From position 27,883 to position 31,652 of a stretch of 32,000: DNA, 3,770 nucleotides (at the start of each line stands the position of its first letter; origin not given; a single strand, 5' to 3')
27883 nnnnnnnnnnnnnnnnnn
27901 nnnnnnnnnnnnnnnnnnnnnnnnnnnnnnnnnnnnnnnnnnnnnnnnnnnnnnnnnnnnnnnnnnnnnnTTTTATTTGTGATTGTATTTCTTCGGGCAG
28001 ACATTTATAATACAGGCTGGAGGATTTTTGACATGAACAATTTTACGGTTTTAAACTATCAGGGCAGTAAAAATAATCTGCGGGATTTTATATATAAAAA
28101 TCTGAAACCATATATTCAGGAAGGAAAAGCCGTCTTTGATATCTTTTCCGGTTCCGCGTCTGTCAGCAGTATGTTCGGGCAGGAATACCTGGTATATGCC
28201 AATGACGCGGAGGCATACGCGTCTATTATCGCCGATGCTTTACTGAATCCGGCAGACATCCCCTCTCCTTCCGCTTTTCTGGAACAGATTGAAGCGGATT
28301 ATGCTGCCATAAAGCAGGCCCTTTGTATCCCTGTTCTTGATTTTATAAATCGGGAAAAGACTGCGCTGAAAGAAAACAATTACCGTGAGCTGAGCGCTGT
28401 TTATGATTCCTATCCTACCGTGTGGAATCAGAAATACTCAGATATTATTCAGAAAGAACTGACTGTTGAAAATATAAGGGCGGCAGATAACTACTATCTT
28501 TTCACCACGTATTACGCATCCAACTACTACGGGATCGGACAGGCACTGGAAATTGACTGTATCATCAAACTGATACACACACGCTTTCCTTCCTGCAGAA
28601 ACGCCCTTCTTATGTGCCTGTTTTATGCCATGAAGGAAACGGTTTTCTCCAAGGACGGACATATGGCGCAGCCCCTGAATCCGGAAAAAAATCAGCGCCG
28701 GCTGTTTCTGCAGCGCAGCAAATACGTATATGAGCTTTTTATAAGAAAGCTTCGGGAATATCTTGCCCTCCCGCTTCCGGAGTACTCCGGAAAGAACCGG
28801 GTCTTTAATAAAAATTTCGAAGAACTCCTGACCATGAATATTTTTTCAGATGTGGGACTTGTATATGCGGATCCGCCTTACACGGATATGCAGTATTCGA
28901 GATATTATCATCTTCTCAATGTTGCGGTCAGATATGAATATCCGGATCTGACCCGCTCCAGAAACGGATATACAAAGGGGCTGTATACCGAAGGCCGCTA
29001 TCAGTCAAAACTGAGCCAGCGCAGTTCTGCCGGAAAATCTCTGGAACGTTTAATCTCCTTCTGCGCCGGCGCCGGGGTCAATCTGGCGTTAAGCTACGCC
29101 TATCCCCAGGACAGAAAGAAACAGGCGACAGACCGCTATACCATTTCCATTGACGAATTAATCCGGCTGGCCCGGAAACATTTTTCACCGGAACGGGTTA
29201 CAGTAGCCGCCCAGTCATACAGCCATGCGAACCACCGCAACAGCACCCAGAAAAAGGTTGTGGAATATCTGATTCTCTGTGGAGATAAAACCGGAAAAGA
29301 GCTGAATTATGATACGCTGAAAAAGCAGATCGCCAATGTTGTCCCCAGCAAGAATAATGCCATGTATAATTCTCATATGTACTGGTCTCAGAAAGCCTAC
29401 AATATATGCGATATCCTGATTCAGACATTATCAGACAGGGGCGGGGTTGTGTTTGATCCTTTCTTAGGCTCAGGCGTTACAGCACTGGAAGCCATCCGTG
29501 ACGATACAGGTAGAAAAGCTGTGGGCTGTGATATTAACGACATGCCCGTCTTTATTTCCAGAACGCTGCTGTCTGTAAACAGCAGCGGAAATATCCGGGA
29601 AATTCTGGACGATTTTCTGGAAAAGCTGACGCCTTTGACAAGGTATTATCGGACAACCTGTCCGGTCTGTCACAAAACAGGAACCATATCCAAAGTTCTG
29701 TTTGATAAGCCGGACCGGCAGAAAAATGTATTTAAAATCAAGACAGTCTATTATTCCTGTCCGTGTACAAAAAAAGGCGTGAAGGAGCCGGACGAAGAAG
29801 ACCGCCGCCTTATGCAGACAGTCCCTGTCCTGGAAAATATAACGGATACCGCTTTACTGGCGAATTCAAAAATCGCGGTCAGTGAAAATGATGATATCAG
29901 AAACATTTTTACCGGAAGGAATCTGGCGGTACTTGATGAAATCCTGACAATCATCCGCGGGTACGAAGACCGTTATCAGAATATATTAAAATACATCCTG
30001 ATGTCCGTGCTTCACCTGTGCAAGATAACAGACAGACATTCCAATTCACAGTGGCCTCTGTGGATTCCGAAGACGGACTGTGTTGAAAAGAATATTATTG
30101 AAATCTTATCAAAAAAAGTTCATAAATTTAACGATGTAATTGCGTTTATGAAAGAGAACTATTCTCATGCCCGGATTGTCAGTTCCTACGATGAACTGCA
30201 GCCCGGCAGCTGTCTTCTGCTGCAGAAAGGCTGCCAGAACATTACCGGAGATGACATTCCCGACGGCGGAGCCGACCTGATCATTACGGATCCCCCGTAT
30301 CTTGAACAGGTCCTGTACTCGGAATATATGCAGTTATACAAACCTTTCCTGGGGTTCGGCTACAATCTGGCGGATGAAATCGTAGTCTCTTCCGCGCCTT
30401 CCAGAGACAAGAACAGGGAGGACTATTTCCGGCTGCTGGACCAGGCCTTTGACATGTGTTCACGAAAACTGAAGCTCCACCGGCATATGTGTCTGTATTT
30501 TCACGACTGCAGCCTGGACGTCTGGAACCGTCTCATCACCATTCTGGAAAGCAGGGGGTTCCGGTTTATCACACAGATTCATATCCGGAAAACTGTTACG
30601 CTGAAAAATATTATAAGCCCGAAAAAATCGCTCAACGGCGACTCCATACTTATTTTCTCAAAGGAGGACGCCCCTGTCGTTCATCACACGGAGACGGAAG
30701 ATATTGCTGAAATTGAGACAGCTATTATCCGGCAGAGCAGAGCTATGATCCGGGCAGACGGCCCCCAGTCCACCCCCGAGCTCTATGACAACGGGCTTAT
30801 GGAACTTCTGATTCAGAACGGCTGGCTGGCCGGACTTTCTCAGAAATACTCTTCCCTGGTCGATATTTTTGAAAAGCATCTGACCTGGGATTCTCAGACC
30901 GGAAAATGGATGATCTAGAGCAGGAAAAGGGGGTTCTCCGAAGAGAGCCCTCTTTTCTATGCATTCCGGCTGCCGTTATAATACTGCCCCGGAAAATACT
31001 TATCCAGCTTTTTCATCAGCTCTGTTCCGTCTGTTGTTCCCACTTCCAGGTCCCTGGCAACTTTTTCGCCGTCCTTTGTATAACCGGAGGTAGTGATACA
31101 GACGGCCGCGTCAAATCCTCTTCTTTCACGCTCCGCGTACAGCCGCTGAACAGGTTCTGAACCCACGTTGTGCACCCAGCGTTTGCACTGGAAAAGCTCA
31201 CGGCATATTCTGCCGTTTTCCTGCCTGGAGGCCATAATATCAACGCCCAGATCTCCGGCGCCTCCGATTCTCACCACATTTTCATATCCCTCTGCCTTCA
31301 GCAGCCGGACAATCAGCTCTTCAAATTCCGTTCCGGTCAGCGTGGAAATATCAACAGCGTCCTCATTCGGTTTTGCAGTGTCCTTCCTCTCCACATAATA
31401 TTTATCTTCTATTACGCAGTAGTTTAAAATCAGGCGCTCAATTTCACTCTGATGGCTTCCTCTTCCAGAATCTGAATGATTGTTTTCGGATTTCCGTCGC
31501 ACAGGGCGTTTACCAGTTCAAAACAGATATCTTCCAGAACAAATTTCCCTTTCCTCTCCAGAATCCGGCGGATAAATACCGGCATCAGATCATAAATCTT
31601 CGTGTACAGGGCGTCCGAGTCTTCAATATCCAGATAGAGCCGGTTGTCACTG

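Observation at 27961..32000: Candidate type IIS-like restriction-modification or defence module, cut off by the window edge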

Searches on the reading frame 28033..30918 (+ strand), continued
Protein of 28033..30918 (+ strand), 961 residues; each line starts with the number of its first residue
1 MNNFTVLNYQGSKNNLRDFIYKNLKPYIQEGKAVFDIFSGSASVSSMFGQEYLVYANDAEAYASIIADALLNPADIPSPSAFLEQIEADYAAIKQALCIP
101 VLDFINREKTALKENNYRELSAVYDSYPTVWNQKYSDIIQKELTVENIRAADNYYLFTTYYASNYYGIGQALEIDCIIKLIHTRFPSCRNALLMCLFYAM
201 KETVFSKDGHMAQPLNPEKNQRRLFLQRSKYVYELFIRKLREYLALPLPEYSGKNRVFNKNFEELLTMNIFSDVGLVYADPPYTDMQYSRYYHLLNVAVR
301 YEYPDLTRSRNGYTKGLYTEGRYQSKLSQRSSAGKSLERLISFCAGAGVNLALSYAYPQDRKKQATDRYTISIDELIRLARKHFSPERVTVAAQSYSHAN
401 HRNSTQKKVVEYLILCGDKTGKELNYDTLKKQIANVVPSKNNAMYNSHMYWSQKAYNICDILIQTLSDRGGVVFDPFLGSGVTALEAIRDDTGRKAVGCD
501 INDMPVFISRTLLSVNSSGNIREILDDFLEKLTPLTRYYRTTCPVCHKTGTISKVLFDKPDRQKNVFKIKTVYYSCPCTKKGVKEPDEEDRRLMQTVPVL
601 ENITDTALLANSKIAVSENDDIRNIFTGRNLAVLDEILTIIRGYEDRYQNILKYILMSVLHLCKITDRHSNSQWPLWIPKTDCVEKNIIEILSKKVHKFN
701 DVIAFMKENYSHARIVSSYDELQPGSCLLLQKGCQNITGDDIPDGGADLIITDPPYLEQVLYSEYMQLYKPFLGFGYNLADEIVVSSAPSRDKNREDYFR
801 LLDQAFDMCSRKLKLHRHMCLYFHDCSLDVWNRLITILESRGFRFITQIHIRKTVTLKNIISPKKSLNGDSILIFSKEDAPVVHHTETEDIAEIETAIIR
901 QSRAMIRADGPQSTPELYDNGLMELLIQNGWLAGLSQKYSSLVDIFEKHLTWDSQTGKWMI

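Call 53: list_cluster_members(proteins=[P0145, P0147, P0148, P0151, P0152, P0153, P0155, P0158, P0160, P0162])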
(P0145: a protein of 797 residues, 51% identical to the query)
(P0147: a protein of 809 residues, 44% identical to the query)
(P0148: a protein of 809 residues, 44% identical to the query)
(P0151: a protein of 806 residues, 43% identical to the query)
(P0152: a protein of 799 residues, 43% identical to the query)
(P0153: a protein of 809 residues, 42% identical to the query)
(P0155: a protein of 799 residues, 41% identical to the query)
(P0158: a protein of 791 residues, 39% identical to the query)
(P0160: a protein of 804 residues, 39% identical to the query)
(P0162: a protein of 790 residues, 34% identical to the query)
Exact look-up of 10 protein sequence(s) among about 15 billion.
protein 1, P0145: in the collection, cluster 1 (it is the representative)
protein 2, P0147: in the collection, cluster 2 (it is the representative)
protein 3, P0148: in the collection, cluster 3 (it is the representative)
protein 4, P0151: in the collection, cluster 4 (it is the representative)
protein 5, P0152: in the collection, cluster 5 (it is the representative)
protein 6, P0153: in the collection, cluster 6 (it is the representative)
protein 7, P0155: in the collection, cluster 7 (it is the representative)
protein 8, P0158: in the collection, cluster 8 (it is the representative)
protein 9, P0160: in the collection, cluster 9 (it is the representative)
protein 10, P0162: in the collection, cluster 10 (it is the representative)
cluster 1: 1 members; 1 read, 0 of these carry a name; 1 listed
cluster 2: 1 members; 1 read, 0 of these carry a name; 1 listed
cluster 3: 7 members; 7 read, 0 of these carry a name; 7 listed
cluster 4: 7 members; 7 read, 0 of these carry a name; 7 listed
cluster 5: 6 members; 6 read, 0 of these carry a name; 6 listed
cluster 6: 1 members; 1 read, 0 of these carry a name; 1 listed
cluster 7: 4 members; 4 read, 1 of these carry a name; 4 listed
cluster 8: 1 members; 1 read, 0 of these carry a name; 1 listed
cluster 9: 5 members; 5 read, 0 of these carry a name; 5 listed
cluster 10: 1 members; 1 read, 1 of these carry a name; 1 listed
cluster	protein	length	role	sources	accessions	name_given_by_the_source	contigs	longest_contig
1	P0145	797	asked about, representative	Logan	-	-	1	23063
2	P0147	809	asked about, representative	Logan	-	-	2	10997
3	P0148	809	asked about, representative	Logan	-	-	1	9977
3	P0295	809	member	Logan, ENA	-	-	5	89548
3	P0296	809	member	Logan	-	-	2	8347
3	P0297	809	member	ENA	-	-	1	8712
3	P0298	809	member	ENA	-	-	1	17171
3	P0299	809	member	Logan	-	-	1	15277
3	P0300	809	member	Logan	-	-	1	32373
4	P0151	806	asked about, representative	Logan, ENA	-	-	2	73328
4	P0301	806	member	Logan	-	-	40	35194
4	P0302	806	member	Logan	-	-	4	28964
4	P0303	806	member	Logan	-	-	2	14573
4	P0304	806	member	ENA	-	-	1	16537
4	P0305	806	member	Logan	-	-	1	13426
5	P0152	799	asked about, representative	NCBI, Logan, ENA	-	-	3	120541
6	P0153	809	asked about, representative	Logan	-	-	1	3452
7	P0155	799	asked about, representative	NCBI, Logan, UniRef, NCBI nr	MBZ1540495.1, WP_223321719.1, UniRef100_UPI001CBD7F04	restriction endonuclease [Leuconostoc mesenteroides] | restriction endonuclease n=1 Tax=Leuconostoc mesenteroides TaxID=1245 RepID=UPI001CBD7F04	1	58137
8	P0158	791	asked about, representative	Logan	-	-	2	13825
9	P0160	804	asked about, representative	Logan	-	-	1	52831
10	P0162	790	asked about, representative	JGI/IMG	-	DNA modification methylase/HJR/Mrr/RecB family endonuclease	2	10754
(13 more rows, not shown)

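Call 54: list_cluster_members(proteins=[P0167, P0169, P0171, P0173, P0176, P0146, P0150, P0154, P0164, P0165])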
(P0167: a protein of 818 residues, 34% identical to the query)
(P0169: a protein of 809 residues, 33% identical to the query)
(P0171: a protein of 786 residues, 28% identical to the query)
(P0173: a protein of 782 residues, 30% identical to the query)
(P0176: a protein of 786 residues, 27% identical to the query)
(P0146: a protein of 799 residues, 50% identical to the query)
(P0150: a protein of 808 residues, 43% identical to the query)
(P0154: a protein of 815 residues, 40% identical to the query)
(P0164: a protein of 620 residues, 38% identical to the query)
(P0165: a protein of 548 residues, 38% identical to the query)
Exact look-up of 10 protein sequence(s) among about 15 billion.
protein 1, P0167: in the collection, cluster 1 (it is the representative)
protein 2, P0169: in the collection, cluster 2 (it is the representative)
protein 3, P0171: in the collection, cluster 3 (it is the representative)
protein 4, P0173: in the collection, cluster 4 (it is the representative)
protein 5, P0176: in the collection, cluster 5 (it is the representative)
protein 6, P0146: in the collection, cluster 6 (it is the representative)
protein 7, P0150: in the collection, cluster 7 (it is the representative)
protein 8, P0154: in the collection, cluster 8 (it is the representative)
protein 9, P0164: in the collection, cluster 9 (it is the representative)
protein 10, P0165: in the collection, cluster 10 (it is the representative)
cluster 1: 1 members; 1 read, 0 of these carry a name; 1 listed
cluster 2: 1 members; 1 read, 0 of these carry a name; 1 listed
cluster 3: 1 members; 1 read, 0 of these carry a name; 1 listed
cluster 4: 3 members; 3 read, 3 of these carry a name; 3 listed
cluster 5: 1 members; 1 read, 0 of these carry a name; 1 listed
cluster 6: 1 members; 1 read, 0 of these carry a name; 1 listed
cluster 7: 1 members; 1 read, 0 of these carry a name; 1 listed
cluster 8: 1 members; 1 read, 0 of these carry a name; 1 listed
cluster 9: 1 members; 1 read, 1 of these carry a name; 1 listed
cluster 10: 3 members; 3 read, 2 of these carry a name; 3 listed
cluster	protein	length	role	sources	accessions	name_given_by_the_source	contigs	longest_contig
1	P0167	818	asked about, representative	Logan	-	-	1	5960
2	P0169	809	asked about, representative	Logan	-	-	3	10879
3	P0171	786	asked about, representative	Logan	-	-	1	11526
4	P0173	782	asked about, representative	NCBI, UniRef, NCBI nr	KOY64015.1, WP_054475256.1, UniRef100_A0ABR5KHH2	hypothetical protein AM629_00860 [Photorhabdus heterorhabditis] | Restriction endonuclease type IV Mrr domain-containing protein n=1 Tax=Photorhabdus ... | restriction endonuclease [Photorhabdus heterorhabditis]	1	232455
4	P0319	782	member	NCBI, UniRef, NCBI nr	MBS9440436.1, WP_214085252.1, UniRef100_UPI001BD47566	restriction endonuclease [Photorhabdus heterorhabditis] | restriction endonuclease n=1 Tax=Photorhabdus heterorhabditis TaxID=880156 ...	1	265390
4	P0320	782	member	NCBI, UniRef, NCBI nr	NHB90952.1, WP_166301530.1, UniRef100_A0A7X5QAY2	restriction endonuclease [Photorhabdus cinerea] | Restriction endonuclease n=1 Tax=Photorhabdus cinerea TaxID=471575 RepID=A0A7X5QAY2_9GAMM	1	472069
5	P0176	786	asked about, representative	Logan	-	-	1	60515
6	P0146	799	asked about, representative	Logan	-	-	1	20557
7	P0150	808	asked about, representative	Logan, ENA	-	-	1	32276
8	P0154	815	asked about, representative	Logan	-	-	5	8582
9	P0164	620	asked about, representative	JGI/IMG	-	HJR/Mrr/RecB family endonuclease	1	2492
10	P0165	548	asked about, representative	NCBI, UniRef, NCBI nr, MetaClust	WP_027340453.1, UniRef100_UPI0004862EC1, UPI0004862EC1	DNA methyltransferase [Halonatronum saccharophilum] | DNA methyltransferase n=1 Tax=Halonatronum saccharophilum TaxID=150060 RepID=UPI0004862EC1 | status=active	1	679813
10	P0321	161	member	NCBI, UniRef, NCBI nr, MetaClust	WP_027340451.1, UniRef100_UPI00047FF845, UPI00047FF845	restriction endonuclease [Halonatronum saccharophilum] | restriction endonuclease n=1 Tax=Halonatronum saccharophilum TaxID=150060 ... | status=active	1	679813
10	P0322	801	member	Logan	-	-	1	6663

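Call 55: search_solved_structures(query=L011:6594-7541:+, max_evalue=1)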
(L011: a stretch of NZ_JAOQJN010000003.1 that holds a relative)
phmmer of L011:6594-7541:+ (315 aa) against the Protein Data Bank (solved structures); distinct sequences matched with E-value up to 1: 0.

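Call 56: find_encoding_contigs(protein=P0173, flank=6000, max_places=2)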
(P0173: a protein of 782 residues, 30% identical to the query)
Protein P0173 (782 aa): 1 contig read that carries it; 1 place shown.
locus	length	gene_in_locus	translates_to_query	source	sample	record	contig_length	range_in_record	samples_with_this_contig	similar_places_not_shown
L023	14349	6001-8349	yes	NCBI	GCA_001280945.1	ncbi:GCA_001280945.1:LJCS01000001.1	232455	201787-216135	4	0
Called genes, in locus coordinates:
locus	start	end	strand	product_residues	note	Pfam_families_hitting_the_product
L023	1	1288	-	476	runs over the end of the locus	PF00171:Aldedh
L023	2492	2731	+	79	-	-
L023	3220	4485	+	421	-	PF02086:MethyltransfD12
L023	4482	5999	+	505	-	PF01555:N6_N4_Mtase, PF02086:MethyltransfD12 (faint)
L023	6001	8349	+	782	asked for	PF01555:N6_N4_Mtase (weak), PF04471:Mrr_cat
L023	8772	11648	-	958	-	PF02347:GDC-P, PF01212:Beta_elim_lyase (faint), PF02347:GDC-P, PF21478:GcvP2_C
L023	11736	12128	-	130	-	PF01597:GCV_H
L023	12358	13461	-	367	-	PF01571:GCV_T, PF08669:GCV_T_C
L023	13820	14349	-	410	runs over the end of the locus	PF01266:DAO (weak), PF01494:FAD_binding_3, PF05834:Lycopene_cycl (faint)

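Call 60: find_encoding_contigs(protein=P0155, flank=6000, max_places=1)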
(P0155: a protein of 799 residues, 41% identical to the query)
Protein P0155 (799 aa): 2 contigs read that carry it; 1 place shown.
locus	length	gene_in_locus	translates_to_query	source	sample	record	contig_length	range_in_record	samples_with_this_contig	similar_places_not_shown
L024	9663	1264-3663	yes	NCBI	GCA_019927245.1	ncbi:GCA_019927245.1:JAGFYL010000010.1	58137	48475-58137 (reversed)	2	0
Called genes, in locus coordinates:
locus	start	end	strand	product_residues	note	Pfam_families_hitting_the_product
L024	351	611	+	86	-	-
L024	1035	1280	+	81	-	PF13560:HTH_31 (weak), PF12844:HTH_19, PF01381:HTH_3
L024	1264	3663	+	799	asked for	PF01555:N6_N4_Mtase, PF04471:Mrr_cat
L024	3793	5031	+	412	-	PF02086:MethyltransfD12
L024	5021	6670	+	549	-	PF01555:N6_N4_Mtase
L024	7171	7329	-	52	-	-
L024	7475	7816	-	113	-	-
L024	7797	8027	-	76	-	-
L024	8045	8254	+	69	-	-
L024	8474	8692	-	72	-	-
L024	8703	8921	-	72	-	-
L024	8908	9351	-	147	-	-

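Call 61: find_encoding_contigs(protein=P0176, flank=6000, max_places=1)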
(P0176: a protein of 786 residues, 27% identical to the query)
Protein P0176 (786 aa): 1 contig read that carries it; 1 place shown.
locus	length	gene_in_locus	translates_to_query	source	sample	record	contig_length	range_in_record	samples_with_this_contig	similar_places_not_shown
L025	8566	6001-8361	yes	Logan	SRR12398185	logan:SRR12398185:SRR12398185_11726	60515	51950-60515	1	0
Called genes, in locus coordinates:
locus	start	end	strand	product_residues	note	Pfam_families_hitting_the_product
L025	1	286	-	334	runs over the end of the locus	PF13280:WYL, PF25583:WCX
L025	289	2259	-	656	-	PF11074:DUF2779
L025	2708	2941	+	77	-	PF01381:HTH_3, PF13443:HTH_26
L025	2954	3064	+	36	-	-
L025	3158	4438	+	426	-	PF02086:MethyltransfD12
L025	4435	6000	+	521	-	PF01555:N6_N4_Mtase, PF02086:MethyltransfD12 (faint)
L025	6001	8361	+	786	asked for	PF01555:N6_N4_Mtase (weak), PF04471:Mrr_cat, PF13156:Mrr_cat_2 (weak), PF22722:NA-iREase1 (weak)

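Call 62: find_encoding_contigs(protein=P0152, flank=6000, max_places=1)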
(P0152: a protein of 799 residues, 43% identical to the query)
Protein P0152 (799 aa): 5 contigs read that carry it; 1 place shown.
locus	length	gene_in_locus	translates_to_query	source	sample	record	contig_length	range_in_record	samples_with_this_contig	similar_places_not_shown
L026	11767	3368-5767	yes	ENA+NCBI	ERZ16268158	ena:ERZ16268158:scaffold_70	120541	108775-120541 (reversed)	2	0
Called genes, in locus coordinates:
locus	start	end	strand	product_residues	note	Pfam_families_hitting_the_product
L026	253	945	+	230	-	PF12686:DUF3800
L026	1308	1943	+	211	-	PF05857:TraX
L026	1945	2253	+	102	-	-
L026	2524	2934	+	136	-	PF21983:NikA-like (weak)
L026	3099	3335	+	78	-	-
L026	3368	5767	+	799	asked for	PF01555:N6_N4_Mtase (faint), PF03602:Cons_hypoth95 (faint), PF04471:Mrr_cat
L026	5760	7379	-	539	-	PF01555:N6_N4_Mtase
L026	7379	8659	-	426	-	PF02086:MethyltransfD12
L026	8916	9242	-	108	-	-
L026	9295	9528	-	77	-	-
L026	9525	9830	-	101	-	PF14076:DUF4258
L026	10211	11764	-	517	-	PF00474:SSF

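Call 78: search_protein_families(library=ncbifam, proteins=[P0001, L011:6594-7541:+, L011:7529-8020:+, L023:3220-4485:+, L023:4482-5999:+], max_evalue=0.01)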
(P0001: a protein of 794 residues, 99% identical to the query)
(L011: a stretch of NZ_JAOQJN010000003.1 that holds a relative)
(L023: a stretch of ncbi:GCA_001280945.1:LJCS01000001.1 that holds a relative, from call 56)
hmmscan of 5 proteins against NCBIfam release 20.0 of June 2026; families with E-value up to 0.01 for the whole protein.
P0001 (794 aa): 0 families

L011:6594-7541:+ (315 aa): 0 families

L011:7529-8020:+ (163 aa): 1 family
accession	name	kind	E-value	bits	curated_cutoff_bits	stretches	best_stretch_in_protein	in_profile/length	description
NF041265.1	NadS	equivalog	0.008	16.5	60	0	23-49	46-72/94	NadS family protein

L023:3220-4485:+ (421 aa): 3 families
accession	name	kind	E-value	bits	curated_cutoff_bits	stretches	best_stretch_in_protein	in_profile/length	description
TIGR00571.1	dam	subfamily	6.8e-11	42.3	114.85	1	23-119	5-97/267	Dam family site-specific DNA-(adenine-N6)-methyltransferase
NF042963.1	DUF1156_antiphage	equivalog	0.00014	20.1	1000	1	42-83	179-219/960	anti-phage-associated DUF1156 domain-containing protein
NF011528.0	PRK14968.1-2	equivalog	0.00035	20.1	171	1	48-144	40-131/205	putative methyltransferase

L023:4482-5999:+ (505 aa): 5 families
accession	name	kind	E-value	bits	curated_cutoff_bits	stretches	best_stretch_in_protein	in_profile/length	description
NF042963.1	DUF1156_antiphage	equivalog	2.7e-13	49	1000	2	307-452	567-709/960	anti-phage-associated DUF1156 domain-containing protein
NF010253.0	PRK13699.1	subfamily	5.4e-10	39.3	244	1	14-73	136-193/226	DNA methyltransferase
NF008572.0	PRK11524.1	equivalog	3.6e-07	29.6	292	1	26-74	197-245/294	adenine-specific DNA-methyltransferase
NF050803.1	DnaMtaseCcrMCaul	equivalog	6.4e-06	25.3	830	1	26-74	188-236/350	adenine-specific DNA-methyltransferase CcrM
TIGR01177.1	TIGR01177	hypoth_equivalog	0.0097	15.2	316.55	0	42-57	181-196/330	TIGR01177 family methyltransferase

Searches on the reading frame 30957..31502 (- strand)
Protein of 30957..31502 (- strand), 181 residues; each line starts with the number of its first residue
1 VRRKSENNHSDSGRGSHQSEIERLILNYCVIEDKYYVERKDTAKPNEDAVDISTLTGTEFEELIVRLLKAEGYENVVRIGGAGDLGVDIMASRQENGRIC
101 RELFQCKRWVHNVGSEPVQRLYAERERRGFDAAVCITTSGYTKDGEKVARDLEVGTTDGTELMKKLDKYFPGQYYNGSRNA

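Call 3: search_protein_families(library=pfam, proteins=[window:30957-31502:-], max_evalue=0.1)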
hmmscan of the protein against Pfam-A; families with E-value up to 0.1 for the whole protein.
window:30957-31502:- (181 aa): 5 families
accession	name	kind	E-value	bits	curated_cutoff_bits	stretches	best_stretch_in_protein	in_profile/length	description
PF04471.18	Mrr_cat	-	3.5e-23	82.3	21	1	53-164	2-113/115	Restriction endonuclease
PF10356.15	RRG7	-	0.00015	21.7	22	1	55-92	4-42/185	Required for respiratory growth protein 7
PF13156.12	Mrr_cat_2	-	0.00051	20.4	22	1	81-154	26-102/127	Restriction endonuclease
PF22722.2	NA-iREase1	-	0.034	14.6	27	1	60-147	1-86/106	NACHT-associated inactive Restriction Endonuclease 1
PF17325.7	SPG4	-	0.043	15.3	25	0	36-71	68-103/109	Stationary phase protein 4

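Call 4: search_protein_families(library=padloc, proteins=[window:30957-31502:-], max_evalue=0.1)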
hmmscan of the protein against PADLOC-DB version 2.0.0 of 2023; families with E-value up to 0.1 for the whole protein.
window:30957-31502:- (181 aa): 12 families
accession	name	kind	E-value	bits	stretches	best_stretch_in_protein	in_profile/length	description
PDLC04819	PDC-S02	-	3.7e-12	44.1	1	53-170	194-310/334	-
PDLC00631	ZorD1|ZorD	-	5.6e-11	39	1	42-168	935-1062/1071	"SWI2/SNF2 helicase, Mrr-like nuclease"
PDLC04796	PDC-S02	-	9e-10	36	1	51-149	239-337/390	-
PDLC03657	mREase_IV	-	5.8e-09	33.7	1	51-153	168-278/317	Type IV methyl-directed restriction enzyme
PDLC03852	LmuA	-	8.7e-09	33.8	1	51-108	14-74/336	-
PDLC03663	mREase_IV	-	3.9e-08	30.4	1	52-152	409-508/544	Type IV methyl-directed restriction enzyme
PDLC04815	PDC-S02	-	4.7e-08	30.7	1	53-158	203-310/346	-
PDLC04806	PDC-S02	-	3.7e-07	27.7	1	52-164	182-298/324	-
PDLC00628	ZorD1|ZorD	-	2.6e-05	20.1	1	52-169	1023-1142/1171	"SWI2/SNF2 helicase, Mrr-like nuclease"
PDLC04715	PDC-M58A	-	0.0028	15.6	1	52-111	4-69/154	-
PDLC05079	PDC-S73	-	0.0093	12.8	1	51-112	5-63/752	-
PDLC02416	Aga_REase-TIR-PNTD1-PNTD2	-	0.047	10.3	1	51-101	4-54/572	Class I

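Call 5: search_protein_families(library=ncbifam, proteins=[window:30957-31502:-], max_evalue=0.1)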
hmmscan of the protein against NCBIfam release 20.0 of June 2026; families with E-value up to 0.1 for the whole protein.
window:30957-31502:- (181 aa): 0 families
